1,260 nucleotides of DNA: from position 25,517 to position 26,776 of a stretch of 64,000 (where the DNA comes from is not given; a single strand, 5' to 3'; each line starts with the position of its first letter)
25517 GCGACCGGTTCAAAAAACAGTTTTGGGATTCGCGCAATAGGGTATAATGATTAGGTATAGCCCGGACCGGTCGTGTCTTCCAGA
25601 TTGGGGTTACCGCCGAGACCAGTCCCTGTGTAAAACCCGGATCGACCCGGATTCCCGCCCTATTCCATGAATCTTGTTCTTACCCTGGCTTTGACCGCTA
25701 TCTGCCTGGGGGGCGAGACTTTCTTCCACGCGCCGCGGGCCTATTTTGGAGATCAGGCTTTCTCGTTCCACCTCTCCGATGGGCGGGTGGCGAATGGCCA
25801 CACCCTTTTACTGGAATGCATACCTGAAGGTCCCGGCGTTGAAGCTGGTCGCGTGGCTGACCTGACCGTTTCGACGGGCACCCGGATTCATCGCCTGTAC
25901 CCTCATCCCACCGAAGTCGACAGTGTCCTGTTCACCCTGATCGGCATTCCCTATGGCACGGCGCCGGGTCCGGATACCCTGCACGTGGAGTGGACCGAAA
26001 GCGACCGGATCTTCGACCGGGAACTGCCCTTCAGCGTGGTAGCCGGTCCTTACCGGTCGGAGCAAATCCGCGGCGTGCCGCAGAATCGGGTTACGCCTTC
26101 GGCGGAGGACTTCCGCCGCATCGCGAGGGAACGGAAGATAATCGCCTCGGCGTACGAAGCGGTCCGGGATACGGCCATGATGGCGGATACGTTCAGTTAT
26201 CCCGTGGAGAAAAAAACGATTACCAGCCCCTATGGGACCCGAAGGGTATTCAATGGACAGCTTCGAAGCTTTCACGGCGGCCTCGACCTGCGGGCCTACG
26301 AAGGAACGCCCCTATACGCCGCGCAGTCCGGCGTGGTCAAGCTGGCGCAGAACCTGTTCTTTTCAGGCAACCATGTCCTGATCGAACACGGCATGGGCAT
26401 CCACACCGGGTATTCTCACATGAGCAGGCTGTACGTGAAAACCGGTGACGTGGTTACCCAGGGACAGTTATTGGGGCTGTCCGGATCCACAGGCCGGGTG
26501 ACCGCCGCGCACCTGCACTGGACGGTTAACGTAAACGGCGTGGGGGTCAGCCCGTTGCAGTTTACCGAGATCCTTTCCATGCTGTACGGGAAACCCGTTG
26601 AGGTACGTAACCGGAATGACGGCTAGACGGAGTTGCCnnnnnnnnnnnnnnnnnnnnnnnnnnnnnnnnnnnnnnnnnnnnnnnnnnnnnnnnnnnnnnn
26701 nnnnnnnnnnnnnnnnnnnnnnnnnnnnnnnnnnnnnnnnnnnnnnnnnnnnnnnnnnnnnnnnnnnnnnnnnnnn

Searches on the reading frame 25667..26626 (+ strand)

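Call 15: search_protein_families(library=pfam, proteins=[window:25667-26626:+], max_evalue=0.001)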
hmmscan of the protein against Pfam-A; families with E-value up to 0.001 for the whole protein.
window:25667-26626:+ (319 aa): 1 family
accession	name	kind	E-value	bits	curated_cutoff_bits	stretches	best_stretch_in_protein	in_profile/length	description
PF01551.29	Peptidase_M23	-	5.3e-27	94.3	28.7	1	202-296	2-96/96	Peptidase family M23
